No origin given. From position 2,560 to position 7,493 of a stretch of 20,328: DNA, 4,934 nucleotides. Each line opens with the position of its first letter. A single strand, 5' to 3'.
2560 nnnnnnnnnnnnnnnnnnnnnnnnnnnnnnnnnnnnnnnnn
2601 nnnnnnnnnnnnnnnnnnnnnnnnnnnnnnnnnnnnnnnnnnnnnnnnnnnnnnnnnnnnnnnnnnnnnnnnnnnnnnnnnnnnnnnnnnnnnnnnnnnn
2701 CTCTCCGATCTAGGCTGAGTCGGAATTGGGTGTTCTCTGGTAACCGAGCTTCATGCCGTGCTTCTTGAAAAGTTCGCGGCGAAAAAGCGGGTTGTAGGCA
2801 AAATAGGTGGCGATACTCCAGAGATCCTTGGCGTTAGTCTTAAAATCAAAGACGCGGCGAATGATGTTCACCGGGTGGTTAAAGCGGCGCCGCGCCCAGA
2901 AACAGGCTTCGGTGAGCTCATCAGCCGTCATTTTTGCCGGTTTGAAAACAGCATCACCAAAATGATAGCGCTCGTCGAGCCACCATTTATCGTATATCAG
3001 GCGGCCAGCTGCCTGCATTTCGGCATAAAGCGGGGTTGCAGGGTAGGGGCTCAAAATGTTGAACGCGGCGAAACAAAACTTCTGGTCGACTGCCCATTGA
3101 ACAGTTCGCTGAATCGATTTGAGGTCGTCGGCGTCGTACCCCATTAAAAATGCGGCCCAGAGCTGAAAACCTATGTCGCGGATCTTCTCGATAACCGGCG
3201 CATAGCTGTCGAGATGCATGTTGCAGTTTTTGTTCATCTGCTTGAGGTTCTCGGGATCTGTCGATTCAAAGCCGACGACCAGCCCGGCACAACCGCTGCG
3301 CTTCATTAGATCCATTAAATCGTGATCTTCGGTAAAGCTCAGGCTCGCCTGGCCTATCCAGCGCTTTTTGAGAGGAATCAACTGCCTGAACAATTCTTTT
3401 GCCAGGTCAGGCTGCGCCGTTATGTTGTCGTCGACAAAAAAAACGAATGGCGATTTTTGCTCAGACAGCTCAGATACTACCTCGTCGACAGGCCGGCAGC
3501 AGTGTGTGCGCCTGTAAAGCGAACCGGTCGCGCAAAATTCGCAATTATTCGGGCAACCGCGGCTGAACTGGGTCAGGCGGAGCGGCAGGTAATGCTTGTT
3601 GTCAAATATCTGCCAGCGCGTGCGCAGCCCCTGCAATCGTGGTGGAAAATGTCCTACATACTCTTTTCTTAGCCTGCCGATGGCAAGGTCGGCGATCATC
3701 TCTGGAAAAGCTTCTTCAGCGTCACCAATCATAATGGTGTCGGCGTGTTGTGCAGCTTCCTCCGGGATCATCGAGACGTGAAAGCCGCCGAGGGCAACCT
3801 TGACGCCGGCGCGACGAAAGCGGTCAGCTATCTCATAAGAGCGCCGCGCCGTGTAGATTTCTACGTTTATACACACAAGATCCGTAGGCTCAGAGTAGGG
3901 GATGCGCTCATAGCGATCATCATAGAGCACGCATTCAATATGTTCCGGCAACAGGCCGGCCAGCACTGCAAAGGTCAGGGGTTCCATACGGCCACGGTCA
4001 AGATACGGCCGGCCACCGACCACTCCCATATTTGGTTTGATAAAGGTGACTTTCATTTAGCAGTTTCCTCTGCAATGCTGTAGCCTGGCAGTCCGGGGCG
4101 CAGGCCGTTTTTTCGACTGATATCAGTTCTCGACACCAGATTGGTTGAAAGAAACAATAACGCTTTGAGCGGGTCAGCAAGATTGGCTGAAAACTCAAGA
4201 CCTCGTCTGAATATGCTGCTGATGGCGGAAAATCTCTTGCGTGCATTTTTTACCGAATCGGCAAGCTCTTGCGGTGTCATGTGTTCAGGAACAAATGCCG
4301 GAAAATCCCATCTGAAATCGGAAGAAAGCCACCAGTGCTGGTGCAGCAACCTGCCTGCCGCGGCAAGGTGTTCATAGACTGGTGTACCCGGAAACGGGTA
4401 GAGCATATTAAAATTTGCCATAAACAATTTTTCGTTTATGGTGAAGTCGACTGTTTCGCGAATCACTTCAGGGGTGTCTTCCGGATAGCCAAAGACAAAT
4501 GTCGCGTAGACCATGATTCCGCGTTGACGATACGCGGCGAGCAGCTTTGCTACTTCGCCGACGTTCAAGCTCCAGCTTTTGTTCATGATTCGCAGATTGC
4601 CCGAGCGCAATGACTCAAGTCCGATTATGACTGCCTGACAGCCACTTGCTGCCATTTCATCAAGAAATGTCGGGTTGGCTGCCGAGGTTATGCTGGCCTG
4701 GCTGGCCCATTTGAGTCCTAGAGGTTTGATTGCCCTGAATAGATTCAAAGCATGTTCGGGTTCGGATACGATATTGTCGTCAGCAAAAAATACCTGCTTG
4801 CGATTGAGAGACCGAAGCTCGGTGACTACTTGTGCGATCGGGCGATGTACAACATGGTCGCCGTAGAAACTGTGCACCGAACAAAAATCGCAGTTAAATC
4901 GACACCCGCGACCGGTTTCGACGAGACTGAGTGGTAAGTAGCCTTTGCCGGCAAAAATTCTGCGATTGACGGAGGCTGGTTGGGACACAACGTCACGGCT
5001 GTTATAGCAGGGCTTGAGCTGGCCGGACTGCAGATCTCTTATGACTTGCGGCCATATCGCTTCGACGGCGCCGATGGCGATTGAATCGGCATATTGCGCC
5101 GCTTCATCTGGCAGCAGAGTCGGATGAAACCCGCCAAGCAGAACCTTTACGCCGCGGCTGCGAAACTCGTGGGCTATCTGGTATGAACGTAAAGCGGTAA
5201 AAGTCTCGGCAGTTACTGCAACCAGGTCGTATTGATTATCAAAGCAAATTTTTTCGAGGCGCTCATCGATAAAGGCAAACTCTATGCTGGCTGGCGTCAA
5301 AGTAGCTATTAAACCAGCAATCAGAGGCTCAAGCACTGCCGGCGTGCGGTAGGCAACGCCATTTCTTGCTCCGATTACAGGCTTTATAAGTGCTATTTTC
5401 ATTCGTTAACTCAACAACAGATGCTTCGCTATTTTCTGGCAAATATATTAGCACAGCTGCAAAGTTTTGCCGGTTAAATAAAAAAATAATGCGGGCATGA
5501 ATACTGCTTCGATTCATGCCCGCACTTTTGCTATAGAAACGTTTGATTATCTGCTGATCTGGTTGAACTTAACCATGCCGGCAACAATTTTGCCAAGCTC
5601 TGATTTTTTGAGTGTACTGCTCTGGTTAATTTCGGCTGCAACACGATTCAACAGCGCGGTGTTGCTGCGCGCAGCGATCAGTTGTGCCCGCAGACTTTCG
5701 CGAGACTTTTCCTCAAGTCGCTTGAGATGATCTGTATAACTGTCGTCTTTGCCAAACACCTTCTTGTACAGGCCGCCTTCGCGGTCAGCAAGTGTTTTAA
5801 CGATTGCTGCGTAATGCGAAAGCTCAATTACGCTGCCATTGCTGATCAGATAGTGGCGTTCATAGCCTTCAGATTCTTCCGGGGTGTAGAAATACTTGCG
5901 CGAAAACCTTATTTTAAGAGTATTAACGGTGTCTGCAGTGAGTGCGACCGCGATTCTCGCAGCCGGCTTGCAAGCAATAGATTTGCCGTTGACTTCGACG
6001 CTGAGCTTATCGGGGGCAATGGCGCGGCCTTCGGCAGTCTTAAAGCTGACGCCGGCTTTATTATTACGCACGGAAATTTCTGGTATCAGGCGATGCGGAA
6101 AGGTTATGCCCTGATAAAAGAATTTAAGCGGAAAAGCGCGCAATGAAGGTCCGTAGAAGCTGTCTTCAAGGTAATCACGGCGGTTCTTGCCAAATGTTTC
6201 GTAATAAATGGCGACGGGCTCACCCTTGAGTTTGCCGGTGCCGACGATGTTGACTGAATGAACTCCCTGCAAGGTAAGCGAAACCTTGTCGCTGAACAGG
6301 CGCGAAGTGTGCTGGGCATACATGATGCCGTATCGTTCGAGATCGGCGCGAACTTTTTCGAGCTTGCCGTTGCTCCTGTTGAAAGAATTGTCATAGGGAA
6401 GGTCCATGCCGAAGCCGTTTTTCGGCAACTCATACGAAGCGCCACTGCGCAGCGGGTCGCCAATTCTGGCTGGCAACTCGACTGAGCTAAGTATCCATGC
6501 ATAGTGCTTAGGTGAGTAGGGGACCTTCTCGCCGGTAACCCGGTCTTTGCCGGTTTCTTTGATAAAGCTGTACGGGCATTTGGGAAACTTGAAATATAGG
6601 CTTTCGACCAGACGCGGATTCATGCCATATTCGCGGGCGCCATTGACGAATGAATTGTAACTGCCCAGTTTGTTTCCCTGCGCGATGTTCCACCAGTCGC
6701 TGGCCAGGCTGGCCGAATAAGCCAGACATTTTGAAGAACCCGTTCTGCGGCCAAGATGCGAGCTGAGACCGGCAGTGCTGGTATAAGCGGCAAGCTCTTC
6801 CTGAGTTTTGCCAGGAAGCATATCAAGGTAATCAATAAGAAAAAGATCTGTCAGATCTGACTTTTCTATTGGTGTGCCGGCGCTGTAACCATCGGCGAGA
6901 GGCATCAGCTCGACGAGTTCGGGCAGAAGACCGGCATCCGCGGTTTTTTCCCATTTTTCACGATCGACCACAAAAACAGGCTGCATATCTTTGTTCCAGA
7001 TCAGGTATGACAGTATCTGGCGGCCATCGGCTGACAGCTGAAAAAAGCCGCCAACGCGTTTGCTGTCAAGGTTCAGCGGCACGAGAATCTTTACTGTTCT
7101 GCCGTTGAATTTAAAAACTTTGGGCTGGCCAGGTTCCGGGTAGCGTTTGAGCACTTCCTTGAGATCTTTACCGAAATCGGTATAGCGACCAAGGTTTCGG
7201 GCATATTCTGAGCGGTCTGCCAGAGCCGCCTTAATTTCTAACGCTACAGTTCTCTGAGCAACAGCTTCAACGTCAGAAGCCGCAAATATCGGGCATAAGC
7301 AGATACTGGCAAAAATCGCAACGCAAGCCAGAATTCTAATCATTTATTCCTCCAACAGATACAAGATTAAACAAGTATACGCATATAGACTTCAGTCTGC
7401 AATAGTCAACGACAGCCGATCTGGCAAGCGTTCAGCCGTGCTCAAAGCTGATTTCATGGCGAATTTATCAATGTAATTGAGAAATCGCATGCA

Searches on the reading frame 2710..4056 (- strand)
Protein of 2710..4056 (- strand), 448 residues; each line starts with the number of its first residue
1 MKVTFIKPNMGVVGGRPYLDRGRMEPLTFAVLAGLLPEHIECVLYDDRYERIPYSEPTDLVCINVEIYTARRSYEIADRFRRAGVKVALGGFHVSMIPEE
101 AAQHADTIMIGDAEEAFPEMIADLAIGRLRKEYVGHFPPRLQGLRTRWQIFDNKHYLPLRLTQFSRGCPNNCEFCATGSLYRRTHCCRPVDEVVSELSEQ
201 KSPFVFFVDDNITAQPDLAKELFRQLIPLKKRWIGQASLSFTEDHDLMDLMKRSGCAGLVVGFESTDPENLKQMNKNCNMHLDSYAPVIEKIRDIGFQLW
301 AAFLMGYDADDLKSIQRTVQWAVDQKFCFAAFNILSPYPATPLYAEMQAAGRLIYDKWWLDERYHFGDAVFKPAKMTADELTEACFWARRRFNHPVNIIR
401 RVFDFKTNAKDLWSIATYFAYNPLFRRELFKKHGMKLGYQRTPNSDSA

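Call 6: search_protein_families(library=pfam, proteins=[window:2710-4056:-])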
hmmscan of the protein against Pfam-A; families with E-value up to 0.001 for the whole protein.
window:2710-4056:- (448 aa): 2 families
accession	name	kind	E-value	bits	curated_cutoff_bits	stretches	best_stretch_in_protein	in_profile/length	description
PF04055.27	Radical_SAM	-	5.3e-14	53.2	29.5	1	163-321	2-165/166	Radical SAM superfamily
PF02310.24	B12-binding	-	1.7e-06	28.3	32.1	1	24-120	12-120/121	B12 binding domain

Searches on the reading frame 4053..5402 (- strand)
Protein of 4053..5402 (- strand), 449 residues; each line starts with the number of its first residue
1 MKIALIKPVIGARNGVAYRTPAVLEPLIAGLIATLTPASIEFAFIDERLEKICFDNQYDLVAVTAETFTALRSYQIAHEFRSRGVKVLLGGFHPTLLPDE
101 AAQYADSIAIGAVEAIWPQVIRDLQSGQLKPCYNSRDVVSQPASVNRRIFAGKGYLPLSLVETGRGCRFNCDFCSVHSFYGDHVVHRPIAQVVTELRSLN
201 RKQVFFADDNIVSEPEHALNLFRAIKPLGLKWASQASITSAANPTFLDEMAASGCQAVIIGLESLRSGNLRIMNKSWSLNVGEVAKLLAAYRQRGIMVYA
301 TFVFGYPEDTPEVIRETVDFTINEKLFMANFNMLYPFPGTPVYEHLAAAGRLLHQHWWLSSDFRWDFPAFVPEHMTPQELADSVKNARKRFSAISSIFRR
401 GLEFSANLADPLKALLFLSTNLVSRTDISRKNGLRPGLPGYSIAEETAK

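Call 6: search_protein_families(library=pfam, proteins=[window:4053-5402:-])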
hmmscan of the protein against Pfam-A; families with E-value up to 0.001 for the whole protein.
window:4053-5402:- (449 aa): 2 families
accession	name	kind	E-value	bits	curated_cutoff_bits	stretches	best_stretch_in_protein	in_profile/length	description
PF04055.27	Radical_SAM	-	4.8e-14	53.3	29.5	1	162-320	2-165/166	Radical SAM superfamily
PF02310.24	B12-binding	-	1.8e-05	25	32.1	1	47-114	41-114/121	B12 binding domain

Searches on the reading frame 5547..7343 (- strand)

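Call 6: search_protein_families(library=pfam, proteins=[window:5547-7343:-])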
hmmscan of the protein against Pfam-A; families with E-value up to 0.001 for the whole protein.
window:5547-7343:- (598 aa): 0 families

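Call 10: search_protein_families(library=pfam, proteins=[window:5547-7343:-], max_evalue=1)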
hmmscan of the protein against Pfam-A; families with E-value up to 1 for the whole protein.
window:5547-7343:- (598 aa): 1 family
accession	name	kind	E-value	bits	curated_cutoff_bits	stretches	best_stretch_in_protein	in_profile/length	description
PF17069.10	RSRP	-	0.02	15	27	1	174-206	7-39/299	Arginine/Serine-Rich protein 1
